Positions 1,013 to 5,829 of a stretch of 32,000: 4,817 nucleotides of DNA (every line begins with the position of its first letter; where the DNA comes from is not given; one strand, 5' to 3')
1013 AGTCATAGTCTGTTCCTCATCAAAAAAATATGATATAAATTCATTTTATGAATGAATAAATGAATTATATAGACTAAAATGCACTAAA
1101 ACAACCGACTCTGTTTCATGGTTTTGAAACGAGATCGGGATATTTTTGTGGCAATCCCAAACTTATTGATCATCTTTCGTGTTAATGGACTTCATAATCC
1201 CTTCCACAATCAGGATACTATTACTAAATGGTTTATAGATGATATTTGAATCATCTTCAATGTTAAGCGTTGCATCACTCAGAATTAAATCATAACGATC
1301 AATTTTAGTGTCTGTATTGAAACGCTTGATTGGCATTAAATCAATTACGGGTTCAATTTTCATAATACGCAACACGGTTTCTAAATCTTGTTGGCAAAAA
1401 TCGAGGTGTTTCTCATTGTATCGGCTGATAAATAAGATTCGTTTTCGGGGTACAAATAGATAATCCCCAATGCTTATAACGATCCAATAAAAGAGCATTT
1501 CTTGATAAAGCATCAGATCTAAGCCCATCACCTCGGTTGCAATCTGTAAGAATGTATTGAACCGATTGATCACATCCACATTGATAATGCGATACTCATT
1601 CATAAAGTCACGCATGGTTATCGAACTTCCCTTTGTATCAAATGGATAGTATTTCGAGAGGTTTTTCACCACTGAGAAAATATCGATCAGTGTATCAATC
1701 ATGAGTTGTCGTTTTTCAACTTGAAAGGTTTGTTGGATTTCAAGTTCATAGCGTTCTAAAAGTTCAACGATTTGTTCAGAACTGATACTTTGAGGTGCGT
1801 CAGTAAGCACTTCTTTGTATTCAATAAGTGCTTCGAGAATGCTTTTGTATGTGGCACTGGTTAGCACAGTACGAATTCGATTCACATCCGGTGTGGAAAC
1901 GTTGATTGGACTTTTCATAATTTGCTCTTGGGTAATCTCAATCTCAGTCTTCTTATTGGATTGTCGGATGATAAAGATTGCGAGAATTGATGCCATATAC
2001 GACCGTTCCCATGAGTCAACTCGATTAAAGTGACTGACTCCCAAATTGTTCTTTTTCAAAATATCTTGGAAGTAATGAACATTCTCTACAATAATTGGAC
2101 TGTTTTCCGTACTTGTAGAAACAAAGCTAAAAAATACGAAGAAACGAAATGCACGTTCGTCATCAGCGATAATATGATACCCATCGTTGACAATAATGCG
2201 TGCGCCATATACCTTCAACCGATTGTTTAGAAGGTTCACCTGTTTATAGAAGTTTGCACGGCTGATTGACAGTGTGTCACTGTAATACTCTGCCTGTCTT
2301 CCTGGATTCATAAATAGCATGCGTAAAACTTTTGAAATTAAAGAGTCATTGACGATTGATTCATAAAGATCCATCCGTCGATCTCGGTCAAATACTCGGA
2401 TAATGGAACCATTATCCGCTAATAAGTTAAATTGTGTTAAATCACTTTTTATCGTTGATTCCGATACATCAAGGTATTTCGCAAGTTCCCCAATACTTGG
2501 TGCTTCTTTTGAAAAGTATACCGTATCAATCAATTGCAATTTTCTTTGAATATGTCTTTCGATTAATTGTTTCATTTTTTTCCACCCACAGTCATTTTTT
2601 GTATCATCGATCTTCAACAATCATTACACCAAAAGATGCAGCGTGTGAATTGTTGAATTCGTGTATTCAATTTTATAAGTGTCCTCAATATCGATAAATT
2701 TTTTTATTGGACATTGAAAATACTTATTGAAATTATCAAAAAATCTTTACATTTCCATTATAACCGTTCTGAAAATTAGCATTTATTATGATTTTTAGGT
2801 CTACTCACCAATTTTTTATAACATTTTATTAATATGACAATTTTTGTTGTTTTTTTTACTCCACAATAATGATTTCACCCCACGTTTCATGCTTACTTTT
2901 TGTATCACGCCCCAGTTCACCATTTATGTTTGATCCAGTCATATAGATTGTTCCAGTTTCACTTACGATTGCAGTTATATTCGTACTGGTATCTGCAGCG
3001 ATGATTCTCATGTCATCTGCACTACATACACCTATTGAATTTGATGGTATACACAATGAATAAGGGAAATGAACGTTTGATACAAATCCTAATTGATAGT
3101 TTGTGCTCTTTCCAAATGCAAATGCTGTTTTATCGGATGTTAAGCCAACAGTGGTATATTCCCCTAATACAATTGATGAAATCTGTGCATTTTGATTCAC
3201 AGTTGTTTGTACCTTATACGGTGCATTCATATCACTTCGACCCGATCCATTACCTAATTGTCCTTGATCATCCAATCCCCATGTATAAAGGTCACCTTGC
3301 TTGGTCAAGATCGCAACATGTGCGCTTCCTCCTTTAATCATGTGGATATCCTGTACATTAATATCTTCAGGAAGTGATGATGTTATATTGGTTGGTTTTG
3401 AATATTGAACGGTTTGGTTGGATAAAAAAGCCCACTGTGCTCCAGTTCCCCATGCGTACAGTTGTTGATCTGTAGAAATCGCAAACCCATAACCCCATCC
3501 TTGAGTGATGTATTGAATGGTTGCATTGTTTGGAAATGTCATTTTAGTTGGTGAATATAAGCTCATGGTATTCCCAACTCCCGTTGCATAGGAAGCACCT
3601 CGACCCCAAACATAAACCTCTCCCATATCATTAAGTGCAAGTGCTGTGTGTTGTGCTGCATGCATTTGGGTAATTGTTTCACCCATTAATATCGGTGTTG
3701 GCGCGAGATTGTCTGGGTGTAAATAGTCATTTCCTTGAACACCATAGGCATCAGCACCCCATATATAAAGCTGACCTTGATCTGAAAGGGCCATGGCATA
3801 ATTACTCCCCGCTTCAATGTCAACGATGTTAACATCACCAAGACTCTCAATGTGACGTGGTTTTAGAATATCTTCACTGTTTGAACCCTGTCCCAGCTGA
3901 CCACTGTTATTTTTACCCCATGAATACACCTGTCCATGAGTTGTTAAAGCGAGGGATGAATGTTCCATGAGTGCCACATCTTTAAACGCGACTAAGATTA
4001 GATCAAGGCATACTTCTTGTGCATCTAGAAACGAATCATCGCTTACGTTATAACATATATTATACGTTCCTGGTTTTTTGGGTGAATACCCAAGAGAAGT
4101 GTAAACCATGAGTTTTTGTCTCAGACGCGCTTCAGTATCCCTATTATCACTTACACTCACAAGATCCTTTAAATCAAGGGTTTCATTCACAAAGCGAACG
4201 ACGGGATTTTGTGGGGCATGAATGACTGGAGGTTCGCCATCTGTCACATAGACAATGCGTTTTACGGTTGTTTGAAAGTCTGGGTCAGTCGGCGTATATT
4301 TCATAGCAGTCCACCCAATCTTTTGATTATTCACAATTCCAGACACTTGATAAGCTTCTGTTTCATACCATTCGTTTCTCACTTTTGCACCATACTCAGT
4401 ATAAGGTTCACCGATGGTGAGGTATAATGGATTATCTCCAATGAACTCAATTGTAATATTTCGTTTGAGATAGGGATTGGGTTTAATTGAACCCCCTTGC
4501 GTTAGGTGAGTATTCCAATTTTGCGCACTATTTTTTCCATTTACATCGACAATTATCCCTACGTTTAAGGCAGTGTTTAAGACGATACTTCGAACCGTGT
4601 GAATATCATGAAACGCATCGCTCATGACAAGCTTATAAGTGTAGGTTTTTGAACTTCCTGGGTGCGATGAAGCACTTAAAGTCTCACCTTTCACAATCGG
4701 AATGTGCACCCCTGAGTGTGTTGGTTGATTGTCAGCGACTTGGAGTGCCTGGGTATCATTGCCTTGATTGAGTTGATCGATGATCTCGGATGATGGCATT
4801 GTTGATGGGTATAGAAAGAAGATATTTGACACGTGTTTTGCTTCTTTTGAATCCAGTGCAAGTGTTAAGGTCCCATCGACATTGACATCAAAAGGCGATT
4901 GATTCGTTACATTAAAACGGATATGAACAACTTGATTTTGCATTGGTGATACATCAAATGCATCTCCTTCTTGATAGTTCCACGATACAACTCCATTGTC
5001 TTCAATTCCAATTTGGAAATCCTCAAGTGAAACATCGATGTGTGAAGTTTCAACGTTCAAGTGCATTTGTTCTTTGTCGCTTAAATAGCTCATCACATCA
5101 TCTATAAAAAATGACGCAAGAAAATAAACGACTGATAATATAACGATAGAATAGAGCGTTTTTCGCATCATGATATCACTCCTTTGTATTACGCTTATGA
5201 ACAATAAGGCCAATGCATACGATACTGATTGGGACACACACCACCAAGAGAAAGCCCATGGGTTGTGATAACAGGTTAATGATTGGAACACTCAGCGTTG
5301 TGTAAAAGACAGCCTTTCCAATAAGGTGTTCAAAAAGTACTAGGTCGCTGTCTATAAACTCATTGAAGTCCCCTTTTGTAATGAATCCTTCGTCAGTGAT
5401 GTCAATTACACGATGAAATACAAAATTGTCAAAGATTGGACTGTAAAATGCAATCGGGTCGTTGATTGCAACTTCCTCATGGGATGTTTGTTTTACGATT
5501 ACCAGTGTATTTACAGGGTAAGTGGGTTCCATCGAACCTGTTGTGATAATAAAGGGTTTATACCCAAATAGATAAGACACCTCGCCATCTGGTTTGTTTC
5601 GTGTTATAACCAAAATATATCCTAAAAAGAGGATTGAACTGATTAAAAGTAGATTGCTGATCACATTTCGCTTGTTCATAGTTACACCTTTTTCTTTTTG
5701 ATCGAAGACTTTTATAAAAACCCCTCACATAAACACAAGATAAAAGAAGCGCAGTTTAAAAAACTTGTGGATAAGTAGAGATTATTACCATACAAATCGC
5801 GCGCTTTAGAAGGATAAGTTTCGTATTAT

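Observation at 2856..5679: Two-gene module: SipW-type signal peptidase plus a cognate substrate that is a TasA/camelysin-like head fused to Ig-like domains and an RCC1 propeller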

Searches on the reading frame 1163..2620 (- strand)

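Call 4: search_protein_families(library=pfam, proteins=[window:1163-2620:-], max_evalue=0.1)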
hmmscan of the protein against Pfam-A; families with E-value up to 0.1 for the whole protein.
window:1163-2620:- (485 aa): 5 families
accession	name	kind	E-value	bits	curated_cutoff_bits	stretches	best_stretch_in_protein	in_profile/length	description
PF05043.19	Mga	-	1e-08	36.1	21.1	1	83-163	6-84/87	Mga helix-turn-helix domain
PF08280.17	HTH_Mga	-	1.4e-06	28.6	23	1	22-67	2-47/59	M protein trans-acting positive regulator (MGA) HTH domain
PF08279.18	HTH_11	-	3.2e-05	24.1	25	1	26-61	1-36/55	HTH domain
PF08220.18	HTH_DeoR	-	0.0092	16.1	21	1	42-76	16-47/57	DeoR-like helix-turn-helix domain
PF07453.19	NUMOD1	-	0.028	15.1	22.8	0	41-58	17-34/37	NUMOD1 domain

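Call 5: search_protein_families(library=ncbifam, proteins=[window:1163-2620:-], max_evalue=0.1)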
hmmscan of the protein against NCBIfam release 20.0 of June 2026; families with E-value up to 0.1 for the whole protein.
window:1163-2620:- (485 aa): 2 families
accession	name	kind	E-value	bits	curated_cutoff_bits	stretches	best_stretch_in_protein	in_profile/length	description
NF053736.1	AcpB_EbpR_MafR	subfamily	1.9e-20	73.6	130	1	21-462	2-463/481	AcpB/EbpR/MafR family transcriptional regulator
NF041397.1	TranRegGlpR_Halo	equivalog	0.0035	17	300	1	25-75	5-51/253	HTH-type transcriptional regulator GlpR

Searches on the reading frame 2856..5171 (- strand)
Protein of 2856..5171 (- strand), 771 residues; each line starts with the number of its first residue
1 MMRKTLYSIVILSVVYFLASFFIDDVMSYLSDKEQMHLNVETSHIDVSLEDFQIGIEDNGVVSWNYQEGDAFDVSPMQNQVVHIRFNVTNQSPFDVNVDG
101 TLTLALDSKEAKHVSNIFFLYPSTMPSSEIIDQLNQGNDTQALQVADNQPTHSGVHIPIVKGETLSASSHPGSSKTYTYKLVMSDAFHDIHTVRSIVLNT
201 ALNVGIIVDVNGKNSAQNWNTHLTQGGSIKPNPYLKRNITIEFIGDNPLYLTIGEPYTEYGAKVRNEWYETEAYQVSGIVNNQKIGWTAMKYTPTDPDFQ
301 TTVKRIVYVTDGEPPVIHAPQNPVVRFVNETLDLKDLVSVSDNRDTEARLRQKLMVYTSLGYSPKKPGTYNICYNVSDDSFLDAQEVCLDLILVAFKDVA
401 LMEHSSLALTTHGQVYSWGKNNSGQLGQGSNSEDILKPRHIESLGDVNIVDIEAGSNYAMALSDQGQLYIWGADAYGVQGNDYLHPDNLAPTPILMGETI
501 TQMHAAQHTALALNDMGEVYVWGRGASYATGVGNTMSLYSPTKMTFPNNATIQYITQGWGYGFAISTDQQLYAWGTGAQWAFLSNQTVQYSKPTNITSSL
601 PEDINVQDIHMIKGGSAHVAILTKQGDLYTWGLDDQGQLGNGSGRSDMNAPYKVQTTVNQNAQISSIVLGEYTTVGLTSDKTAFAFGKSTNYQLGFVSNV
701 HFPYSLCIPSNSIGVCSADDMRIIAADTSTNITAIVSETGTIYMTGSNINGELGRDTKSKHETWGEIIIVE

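Call 4: search_protein_families(library=pfam, proteins=[window:2856-5171:-], max_evalue=0.1)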
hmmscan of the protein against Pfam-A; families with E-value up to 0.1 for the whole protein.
window:2856-5171:- (771 aa): 6 families
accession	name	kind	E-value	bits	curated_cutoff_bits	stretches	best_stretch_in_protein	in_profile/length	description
PF25390.1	WD40_RLD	-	4.1e-70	237.3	150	2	498-759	89-336/363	RCC1-like domain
PF00415.24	RCC1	-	7.1e-43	145.4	21.7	3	413-462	2-50/50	Regulator of chromosome condensation (RCC1) repeat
PF13540.12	RCC1_2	-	1e-34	117.9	22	4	406-425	11-30/30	Regulator of chromosome condensation (RCC1) repeat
PF16403.11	Bact_surface_Ig-like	-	6.2e-09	36.2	27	1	241-309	1-71/71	Bacterial surface protein, Ig-like domain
PF25384.1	Alsin_RLD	-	3e-08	33.8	100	1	404-497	234-325/405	Alsin RCC1-like domain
PF07569.16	Hira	-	0.0037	17.4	25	0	493-522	7-36/220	TUP1-like enhancer of split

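Call 5: search_protein_families(library=ncbifam, proteins=[window:2856-5171:-], max_evalue=0.1)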
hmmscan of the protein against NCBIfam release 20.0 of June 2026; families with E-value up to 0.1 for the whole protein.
window:2856-5171:- (771 aa): 0 families

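Call 88: find_related_loci(query=A1, collection=metagenome_contigs, flank=6000)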
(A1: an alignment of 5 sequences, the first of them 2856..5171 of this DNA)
Query A1 (771 aa) in metagenome_contigs; peptide patterns used: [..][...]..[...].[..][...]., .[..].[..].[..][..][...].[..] (x = any residue, [..] = any of these).
270 stretches matched a pattern; 19 encode a relative of the query (tblastn E <= 1e-3); 19 distinct loci.
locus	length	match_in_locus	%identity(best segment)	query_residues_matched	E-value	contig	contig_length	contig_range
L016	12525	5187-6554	25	314-754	1e-31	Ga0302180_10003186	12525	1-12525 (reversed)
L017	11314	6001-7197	26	339-764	9e-23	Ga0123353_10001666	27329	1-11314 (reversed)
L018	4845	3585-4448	29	399-644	5e-21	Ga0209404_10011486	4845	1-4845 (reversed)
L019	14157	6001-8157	26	385-754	8e-20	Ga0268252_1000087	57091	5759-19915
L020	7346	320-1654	27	396-755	1e-18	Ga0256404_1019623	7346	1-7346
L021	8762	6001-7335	27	396-755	1e-18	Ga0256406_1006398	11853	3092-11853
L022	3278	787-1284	34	385-707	1e-17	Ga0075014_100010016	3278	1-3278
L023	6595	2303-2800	34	385-707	5e-17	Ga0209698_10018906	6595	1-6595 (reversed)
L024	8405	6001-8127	28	389-755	9e-23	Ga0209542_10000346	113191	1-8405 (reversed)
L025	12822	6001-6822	26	393-695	4e-16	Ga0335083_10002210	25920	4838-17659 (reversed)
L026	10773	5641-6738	33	386-707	6e-16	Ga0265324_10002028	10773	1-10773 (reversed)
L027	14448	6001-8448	25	392-763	4e-14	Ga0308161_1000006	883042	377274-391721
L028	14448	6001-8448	25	392-763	4e-14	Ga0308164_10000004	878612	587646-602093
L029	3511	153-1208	25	393-754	6e-12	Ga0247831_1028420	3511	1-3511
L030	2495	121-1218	23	384-666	2e-10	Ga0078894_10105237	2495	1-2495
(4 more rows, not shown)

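Call 94: predict_structure(alignment_id=A9)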
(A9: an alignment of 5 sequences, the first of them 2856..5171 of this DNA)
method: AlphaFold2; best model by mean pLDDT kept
length: 771 residues; sequences in the alignment: 5
mean_pLDDT: 70.4   pTM: 0.55
mean pLDDT of the five models: 70.4, 67.1, 65.3, 64.6, 55.0
residues with pLDDT >= 90: 111; 70-90: 350; 50-70: 164; < 50: 146
segments of 3 or more residues with pLDDT < 50: 1-8, 21-42, 147-153, 421-425, 427-431, 479-487, 525-527, 529-536, 640-647, 657-659, 688-720, 746-771
pLDDT, mean of each block of 10 residues (from residue 1): 45 54 42 28 67 80 73 71 87 80 69 66 83 67 53 62 67 79 74 68 82 65 79 60 83 81 78 81 83 75 84 89 83 90 88 92 86 90 90 90 80 81 46 60 89 84 92 56 51 80 85 92 54 49 88 88 92 70 59 85 90 80 86 57 47 62 77 72 57 27 39 35 75 73 52 30 29 28
secondary structure, 60 per line:
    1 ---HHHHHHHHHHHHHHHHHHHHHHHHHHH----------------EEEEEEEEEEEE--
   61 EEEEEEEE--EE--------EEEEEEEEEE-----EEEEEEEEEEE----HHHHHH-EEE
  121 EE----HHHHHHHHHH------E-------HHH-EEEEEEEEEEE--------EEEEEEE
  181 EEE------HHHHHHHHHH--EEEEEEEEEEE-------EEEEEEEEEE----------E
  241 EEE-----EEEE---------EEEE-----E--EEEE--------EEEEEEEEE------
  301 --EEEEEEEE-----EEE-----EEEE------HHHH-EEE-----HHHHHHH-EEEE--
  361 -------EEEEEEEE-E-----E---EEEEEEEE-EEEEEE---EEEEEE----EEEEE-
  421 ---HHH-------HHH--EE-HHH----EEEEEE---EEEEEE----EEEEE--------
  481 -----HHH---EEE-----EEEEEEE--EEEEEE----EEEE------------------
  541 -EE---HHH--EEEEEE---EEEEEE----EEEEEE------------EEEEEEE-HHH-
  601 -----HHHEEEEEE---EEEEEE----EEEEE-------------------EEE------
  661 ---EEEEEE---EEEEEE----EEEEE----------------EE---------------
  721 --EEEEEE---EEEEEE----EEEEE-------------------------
elements in order (helices of 4 or more, strands of 3 or more residues): H4-30 E47-58 E61-68 E81-90 E96-106 H111-116 E118-122 H127-136 E155-165 E174-183 H190-199 E202-212 E220-229 E240-243 E249-252 E262-265 E274-277 E286-294 E303-310 E316-318 E324-327 H334-337 E339-341 H347-353 E355-358 E368-375 E387-394 E396-401 E405-410 E415-419 E449-454 E458-463 E468-472 E492-494 E500-506 E509-514 E519-522 E552-557 E561-566 E571-576 E589-595 E609-614 E618-623 E628-632 E652-654 E664-669 E673-678 E683-687 E723-728 E732-737 E742-746

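Call 96: fold_search(model_id=the predicted structure, library=pdb)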
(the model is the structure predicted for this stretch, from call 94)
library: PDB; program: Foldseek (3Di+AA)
matches with E <= 10: 1566; with E <= 0.001: 335
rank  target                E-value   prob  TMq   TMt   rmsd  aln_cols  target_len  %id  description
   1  4dnv_A                9.1e-24  1.00  0.39  0.76   4.9       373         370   28  Crystal structure of the W285F mutant of UVB-resistance protein UVR8 (released 2012-03-07)
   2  6xzn_A                1.3e-23  1.00  0.39  0.76   4.6       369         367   28  Arabidopsis UV-B photoreceptor UVR8 mutant G101S W285A (released 2021-01-13)
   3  6xzn_B                2.7e-23  1.00  0.38  0.76   4.7       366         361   27  Arabidopsis UV-B photoreceptor UVR8 mutant G101S W285A (released 2021-01-13)
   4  4nc4_A                5.3e-23  1.00  0.39  0.76   4.8       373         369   28  Crystal structure of photoreceptor AtUVR8 mutant W285F and light-induced structural changes at 120K (released 2016-10-26)
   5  4d9s_B                1.2e-22  1.00  0.39  0.74   4.6       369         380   28  Crystal structure of Arabidopsis thaliana UVR8 (UV Resistance locus 8) (released 2012-04-04)
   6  6xzl                  1.4e-22  1.00  0.39  0.75   4.6       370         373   28  Arabidopsis UV-B photoreceptor UVR8 mutant D96N D107N (released 2021-01-13)
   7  4dnu                  1.7e-22  1.00  0.39  0.75   4.7       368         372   28  Crystal structure of the W285A mutant of UVB-resistance protein UVR8 (released 2012-03-07)
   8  8gqe_B                1.7e-22  1.00  0.38  0.72   4.9       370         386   28  Crystal structure of the W285A mutant of UVR8 in complex with RUP2 (released 2022-09-14)
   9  4dnv_B                2.0e-22  1.00  0.38  0.76   4.6       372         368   28  Crystal structure of the W285F mutant of UVB-resistance protein UVR8 (released 2012-03-07)
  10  4dnw_A                2.8e-22  1.00  0.39  0.76   4.7       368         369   28  Crystal structure of UVB-resistance protein UVR8 (released 2012-03-07)
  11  4d9s_A                2.9e-22  1.00  0.38  0.72   5.0       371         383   27  Crystal structure of Arabidopsis thaliana UVR8 (UV Resistance locus 8) (released 2012-04-04)
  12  4dnw_B                5.4e-22  1.00  0.38  0.75   4.9       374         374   28  Crystal structure of UVB-resistance protein UVR8 (released 2012-03-07)
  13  6dd7_A                7.0e-22  1.00  0.38  0.76   4.7       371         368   27  Crystal structure of plant UVB photoreceptor UVR8 from in situ serial Laue diffraction (released 2018-07-18)
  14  6xzm_A                9.6e-22  1.00  0.38  0.75   4.6       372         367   28  Arabidopsis UV-B photoreceptor UVR8 mutant D96N D107N W285A (released 2021-01-13)
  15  7vgg_B                2.1e-21  1.00  0.38  0.74   4.7       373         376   28  Cryo-EM structure of Ultraviolet-B activated UVR8 in complex with COP1 (released 2022-05-04)
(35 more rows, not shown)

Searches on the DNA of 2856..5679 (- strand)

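Call 13: search_dna_similar(query=window:2856-5679:-, collection=plasmids, mode=near)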
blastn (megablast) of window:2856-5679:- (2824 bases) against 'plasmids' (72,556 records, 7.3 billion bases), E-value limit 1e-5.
No match.

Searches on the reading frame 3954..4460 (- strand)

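Call 8: search_protein_families(library=pfam, proteins=[window:3954-4460:-], max_evalue=10)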
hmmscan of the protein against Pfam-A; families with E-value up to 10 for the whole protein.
seq(169 aa): 1 family
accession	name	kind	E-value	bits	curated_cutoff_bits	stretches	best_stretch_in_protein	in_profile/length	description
PF16403.11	Bact_surface_Ig-like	-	2e-11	44.2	27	2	4-72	1-71/71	Bacterial surface protein, Ig-like domain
